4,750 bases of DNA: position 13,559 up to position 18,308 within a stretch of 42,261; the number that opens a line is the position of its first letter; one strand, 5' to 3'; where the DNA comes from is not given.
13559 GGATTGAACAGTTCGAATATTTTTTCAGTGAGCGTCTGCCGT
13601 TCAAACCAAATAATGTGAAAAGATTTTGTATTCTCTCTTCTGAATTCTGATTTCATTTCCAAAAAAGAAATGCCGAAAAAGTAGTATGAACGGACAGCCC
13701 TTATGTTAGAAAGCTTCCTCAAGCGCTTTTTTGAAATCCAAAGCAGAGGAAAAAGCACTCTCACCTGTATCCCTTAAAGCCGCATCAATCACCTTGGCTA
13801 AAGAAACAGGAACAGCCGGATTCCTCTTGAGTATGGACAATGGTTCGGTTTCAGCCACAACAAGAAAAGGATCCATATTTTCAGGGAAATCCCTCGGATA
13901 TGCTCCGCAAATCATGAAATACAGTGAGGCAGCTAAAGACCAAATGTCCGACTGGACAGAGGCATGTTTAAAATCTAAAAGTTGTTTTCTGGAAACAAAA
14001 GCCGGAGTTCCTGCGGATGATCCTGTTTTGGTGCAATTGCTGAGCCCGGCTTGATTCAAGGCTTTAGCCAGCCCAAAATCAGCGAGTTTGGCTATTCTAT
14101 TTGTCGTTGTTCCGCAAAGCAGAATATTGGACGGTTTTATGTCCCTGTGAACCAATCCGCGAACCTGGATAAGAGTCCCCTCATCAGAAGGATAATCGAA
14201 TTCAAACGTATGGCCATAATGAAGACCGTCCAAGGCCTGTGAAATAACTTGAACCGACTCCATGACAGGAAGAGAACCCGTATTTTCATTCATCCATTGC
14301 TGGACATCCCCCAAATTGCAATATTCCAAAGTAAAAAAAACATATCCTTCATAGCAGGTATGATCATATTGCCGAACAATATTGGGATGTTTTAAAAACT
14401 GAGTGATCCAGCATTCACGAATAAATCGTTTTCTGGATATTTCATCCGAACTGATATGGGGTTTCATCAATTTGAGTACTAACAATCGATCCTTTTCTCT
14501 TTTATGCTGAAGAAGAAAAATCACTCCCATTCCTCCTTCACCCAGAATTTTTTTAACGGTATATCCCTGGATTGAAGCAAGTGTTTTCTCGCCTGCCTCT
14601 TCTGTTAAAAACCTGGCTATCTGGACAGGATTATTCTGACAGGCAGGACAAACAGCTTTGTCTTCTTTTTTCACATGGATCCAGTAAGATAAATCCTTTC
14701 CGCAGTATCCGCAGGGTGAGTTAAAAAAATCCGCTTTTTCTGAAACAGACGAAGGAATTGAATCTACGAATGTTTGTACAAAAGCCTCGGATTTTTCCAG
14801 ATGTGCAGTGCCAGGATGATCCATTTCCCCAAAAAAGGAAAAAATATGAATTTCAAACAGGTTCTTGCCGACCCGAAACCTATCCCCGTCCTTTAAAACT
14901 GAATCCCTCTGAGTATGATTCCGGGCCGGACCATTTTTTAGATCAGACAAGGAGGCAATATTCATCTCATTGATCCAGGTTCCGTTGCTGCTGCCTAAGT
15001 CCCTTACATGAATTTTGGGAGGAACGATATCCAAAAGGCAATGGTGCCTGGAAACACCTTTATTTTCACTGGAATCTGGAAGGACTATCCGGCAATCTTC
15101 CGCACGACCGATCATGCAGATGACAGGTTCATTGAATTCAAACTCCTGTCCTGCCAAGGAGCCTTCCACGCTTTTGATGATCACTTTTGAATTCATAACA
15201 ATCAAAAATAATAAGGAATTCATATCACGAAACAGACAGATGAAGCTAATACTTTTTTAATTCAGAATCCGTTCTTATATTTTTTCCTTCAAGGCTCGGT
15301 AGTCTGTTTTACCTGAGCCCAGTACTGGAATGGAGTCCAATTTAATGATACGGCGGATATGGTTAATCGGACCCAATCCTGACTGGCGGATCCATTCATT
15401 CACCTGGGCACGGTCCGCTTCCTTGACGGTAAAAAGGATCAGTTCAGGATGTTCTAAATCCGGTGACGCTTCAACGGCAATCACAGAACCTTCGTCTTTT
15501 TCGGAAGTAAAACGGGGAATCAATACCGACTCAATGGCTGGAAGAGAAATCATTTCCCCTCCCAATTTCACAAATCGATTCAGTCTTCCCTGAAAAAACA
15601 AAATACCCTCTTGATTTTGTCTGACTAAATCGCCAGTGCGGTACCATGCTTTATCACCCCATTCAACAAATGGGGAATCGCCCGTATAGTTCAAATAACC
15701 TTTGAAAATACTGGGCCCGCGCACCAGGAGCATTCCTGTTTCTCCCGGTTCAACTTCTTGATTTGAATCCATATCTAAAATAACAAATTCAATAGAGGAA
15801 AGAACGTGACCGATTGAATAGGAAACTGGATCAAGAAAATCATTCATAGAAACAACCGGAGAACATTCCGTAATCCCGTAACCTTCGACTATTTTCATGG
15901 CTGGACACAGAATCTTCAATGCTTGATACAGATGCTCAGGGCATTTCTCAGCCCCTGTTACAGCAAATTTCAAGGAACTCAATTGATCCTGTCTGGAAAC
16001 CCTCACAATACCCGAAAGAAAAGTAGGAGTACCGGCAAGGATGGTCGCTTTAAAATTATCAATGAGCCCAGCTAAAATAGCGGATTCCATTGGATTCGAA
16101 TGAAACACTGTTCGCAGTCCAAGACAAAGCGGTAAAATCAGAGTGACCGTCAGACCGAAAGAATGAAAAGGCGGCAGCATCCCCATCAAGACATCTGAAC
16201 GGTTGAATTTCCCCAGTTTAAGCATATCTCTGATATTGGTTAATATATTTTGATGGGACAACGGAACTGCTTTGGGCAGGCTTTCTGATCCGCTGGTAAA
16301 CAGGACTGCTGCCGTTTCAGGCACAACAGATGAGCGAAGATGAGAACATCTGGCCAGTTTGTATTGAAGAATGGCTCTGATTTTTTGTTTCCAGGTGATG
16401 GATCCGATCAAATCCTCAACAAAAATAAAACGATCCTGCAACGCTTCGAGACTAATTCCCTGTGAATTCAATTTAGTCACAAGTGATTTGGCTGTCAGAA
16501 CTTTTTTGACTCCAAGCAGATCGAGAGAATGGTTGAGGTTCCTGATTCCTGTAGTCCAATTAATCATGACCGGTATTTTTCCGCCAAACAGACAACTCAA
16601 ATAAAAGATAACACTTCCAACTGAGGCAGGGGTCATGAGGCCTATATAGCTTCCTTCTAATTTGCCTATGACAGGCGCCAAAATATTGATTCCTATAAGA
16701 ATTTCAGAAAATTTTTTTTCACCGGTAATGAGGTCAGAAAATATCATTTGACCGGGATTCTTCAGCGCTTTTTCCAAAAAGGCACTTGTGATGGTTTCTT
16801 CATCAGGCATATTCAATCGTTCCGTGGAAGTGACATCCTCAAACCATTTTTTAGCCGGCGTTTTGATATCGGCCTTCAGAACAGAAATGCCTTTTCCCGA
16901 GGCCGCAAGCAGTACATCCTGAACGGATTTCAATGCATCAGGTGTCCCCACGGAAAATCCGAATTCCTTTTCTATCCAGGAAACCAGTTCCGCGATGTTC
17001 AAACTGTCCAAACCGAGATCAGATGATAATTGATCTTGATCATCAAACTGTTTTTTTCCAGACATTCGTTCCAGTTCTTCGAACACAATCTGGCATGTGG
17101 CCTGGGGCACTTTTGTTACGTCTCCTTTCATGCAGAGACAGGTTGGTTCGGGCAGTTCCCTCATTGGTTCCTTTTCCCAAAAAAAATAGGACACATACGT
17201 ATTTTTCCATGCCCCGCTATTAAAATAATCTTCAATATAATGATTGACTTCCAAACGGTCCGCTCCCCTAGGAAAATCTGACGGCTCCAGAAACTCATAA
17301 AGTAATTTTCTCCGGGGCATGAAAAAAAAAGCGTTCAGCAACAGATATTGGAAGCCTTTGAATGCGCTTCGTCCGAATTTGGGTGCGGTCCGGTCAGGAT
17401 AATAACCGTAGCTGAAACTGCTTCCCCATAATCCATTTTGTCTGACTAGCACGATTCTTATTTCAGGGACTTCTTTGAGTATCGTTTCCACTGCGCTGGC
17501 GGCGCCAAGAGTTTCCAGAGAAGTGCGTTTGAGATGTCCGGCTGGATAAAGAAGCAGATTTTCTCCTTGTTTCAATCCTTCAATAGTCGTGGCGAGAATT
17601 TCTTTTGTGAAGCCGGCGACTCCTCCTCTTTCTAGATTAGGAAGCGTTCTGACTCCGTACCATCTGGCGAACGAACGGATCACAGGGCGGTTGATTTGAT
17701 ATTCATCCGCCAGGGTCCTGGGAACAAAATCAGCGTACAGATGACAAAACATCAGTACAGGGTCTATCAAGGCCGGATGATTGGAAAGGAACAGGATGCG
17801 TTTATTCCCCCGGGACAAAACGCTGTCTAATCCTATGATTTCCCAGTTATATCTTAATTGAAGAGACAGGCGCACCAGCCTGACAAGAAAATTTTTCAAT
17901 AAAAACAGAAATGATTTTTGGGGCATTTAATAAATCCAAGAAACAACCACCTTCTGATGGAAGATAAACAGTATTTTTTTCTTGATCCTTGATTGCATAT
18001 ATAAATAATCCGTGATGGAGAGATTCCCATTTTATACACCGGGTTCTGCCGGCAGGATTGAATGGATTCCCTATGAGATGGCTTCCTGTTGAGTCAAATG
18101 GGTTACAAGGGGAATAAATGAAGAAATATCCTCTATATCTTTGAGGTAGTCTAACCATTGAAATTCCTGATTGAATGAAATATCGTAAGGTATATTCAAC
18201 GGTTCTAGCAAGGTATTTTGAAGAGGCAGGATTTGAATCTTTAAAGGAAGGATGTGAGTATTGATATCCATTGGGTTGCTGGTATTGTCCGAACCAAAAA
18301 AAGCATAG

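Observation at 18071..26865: Translationally coupled three-gene envelope module: 4xLamG secreted giant, two-TM TPR protein, membrane-anchored YD/Rhs shell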

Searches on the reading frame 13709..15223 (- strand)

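Call 12: search_protein_families(library=pfam, proteins=[window:13709-15223:-], max_evalue=0.001)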
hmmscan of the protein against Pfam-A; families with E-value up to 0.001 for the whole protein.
window:13709-15223:- (505 aa): 5 families
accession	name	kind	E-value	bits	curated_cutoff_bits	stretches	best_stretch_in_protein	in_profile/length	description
PF00069.31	Pkinase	-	4.6e-33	115.2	31.7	1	221-445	1-198/263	Protein kinase domain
PF07714.23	PK_Tyr_Ser-Thr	-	1.2e-22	80.9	23.1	1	223-481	3-239/258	Protein tyrosine and serine/threonine kinase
PF00498.31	FHA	-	3.1e-14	53.6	20.7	1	37-98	2-61/67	FHA domain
PF16697.10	Yop-YscD_cpl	-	1.1e-11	45.2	33.2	1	20-96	4-76/94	Inner membrane component of T3SS, cytoplasmic domain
PF17667.7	Pkinase_fungal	-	0.00025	20.3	24.1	1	351-422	302-372/387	Fungal protein kinase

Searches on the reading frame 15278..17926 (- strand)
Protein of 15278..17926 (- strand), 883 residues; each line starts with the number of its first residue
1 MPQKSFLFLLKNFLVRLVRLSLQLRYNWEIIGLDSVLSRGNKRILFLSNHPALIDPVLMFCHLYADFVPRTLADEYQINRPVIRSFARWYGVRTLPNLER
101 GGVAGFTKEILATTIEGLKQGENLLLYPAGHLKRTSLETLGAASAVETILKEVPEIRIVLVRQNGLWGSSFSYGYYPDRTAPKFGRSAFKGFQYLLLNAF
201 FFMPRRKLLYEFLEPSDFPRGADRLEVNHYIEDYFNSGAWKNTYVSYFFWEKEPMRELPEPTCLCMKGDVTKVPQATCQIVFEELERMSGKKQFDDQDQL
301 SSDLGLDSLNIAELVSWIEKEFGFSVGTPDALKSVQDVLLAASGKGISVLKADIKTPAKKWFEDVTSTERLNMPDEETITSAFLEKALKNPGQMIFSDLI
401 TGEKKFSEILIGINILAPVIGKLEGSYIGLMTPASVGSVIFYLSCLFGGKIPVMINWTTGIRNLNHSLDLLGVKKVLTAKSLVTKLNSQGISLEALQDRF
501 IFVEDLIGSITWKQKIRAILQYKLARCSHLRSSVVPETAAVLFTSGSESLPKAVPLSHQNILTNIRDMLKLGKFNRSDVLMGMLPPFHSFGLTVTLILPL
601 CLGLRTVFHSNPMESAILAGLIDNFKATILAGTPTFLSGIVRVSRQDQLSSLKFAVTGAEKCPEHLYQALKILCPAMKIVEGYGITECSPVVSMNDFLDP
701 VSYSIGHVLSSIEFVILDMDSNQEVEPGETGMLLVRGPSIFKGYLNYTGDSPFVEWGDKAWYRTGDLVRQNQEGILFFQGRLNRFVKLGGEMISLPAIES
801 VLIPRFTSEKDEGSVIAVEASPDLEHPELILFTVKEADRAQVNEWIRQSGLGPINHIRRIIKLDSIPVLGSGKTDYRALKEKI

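Call 12: search_protein_families(library=pfam, proteins=[window:15278-17926:-], max_evalue=0.001)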
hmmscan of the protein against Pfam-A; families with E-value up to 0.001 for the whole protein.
window:15278-17926:- (883 aa): 3 families
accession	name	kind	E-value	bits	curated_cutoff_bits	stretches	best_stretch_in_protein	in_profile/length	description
PF00501.34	AMP-binding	-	4.4e-57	194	29.9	1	424-745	45-384/384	AMP-binding enzyme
PF00550.31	PP-binding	-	1.1e-06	29.2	20.8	1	292-331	16-54/67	Phosphopantetheine attachment site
PF01553.26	Acyltransferase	-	0.00094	19.4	23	0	41-135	13-105/132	Acyltransferase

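Call 92: search_protein_families(library=ncbifam, proteins=[window:15278-17926:-], max_evalue=0.001)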
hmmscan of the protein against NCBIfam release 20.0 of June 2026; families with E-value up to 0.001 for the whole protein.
window:15278-17926:- (883 aa): 98 families (the best 25 are shown)
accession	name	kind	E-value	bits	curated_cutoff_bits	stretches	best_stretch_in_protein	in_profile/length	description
NF006386.0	PRK08633.1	equivalog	5.5e-126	421.8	1221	2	373-881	611-1139/1147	acyl-[ACP]--phospholipid O-acyltransferase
NF004971.0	PRK06334.1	equivalog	7.9e-112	374.5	847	1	367-880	9-530/539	long chain fatty acid--[acyl-carrier-protein] ligase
NF005291.0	PRK06814.1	equivalog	2.9e-103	346.7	1349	1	374-881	628-1128/1140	acyl-[ACP]--phospholipid O-acyltransferase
NF005959.0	PRK08043.1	equivalog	6.3e-79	266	886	1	368-881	195-709/719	bifunctional acyl-ACP--phospholipid O-acyltransferase/long-chain-fatty-acid--ACP ligase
NF004837.0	PRK06187.1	subfamily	7.8e-49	166.3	476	1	427-882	60-521/531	long-chain-fatty-acid--CoA ligase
TIGR01733.1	AA-adenyl-dom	subfamily_domain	4.9e-46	157.3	317.4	1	424-803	24-399/409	amino acid adenylation domain-containing protein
NF004114.0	PRK05605.1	equivalog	3.2e-40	138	766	1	509-882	195-568/575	long-chain-fatty-acid--CoA ligase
NF005714.0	PRK07529.1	subfamily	6.7e-39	133.7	632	1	510-881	195-574/640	acyl-CoA synthetase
NF004758.0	PRK06087.1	equivalog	2.5e-37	128.5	736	1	427-880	77-532/548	medium-chain fatty-acid--CoA ligase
NF006181.0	PRK08314.1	subfamily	2.9e-35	121.5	705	1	532-882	199-553/563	long-chain-fatty-acid--CoA ligase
NF006182.0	PRK08316.1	subfamily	2.8e-34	118.5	663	1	425-882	61-516/523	fatty acyl-CoA synthetase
TIGR01923.1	menE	equivalog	4e-33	114.9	330.15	1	424-873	23-436/442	o-succinylbenzoate--CoA ligase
NF005702.0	PRK07514.1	subfamily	7.5e-33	113.6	558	1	535-827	156-442/506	malonyl-CoA synthase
NF005858.0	PRK07787.1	subfamily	3.3e-31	108.3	575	1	434-880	55-469/471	acyl-CoA synthetase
NF009233.0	PRK12583.1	subfamily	4.2e-31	108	832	1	537-880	202-547/558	fatty acid CoA ligase family protein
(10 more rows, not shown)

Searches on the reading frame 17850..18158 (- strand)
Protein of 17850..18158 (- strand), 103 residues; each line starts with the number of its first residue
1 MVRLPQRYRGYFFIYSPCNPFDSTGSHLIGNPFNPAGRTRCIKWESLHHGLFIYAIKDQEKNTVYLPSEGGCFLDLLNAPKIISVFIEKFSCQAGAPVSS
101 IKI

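Call 12: search_protein_families(library=pfam, proteins=[window:17850-18158:-], max_evalue=0.001)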
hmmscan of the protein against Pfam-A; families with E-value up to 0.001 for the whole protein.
window:17850-18158:- (103 aa): 0 families
